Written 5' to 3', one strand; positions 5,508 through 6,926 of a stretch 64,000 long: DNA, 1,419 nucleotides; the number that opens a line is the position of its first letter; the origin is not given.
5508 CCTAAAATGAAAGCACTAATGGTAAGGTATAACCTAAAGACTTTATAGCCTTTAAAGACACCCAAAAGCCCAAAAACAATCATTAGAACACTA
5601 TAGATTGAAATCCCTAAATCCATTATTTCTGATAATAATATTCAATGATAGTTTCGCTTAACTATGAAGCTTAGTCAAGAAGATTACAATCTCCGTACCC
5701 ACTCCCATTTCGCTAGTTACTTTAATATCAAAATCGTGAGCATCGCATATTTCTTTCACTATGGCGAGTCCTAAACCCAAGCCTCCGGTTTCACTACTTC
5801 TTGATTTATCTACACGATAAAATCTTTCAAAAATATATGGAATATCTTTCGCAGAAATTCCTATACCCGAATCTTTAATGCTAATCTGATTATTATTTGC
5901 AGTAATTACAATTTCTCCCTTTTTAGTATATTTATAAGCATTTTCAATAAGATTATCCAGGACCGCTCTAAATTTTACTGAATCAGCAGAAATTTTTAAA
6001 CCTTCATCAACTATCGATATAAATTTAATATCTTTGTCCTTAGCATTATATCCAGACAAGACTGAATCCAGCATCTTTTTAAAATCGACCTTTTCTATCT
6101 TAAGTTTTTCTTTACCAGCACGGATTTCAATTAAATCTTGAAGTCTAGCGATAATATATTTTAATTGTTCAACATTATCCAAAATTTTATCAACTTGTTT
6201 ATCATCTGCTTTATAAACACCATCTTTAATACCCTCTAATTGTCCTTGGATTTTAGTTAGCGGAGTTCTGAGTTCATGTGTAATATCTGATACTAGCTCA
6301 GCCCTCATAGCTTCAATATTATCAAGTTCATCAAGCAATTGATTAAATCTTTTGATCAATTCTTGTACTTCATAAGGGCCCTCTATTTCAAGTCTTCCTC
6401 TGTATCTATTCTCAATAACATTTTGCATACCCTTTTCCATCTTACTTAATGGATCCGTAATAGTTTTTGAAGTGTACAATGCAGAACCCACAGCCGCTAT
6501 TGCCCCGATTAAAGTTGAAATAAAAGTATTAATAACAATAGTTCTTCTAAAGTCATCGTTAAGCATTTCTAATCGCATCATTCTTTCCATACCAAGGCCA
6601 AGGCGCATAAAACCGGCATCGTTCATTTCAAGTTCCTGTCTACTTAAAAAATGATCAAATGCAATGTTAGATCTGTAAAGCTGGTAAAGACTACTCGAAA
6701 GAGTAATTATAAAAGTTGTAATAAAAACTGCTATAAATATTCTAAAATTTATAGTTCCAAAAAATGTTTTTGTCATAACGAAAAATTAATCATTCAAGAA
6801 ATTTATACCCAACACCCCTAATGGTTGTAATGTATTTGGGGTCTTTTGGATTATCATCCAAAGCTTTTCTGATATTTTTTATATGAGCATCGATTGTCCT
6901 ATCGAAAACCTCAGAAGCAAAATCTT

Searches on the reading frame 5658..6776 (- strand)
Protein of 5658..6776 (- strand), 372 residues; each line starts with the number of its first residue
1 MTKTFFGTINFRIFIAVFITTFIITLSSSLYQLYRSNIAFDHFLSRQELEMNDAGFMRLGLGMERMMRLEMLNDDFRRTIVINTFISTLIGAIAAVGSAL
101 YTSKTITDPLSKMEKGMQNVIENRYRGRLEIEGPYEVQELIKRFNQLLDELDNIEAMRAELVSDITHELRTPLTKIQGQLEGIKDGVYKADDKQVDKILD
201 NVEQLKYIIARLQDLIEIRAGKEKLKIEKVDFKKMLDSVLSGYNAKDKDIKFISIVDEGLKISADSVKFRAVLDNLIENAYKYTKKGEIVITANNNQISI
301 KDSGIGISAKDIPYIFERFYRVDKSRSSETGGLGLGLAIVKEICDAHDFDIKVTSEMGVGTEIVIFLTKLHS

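Call 21: search_protein_families(library=pfam, proteins=[window:5658-6776:-], max_evalue=0.01)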
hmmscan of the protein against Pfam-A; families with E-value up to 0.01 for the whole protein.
window:5658-6776:- (372 aa): 7 families
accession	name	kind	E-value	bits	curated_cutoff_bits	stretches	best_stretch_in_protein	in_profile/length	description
PF02518.31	HATPase_c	-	3.3e-25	89.1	26.4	1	265-367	2-107/111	Histidine kinase-, DNA gyrase B-, and HSP90-like ATPase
PF00512.31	HisKA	-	8.7e-12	45.4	26.9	1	158-220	2-65/66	His Kinase A (phospho-acceptor) domain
PF00672.30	HAMP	-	8.6e-07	29.6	25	1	103-151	3-51/53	HAMP domain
PF08652.17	RAI1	-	0.0013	18.6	26.8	1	196-302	15-113/333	RAI1 like PD-(D/E)XK nuclease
PF23906.1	DUF7248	-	0.0042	17.5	27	0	74-123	6-53/58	Family of unknown function (DUF7248)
PF04513.17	Baculo_PEP_C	-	0.0051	17.3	38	0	146-217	14-84/140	Baculovirus polyhedron envelope protein, PEP, C terminus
PF14501.12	HATPase_c_5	-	0.0067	16.8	22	0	269-356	10-91/102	GHKL domain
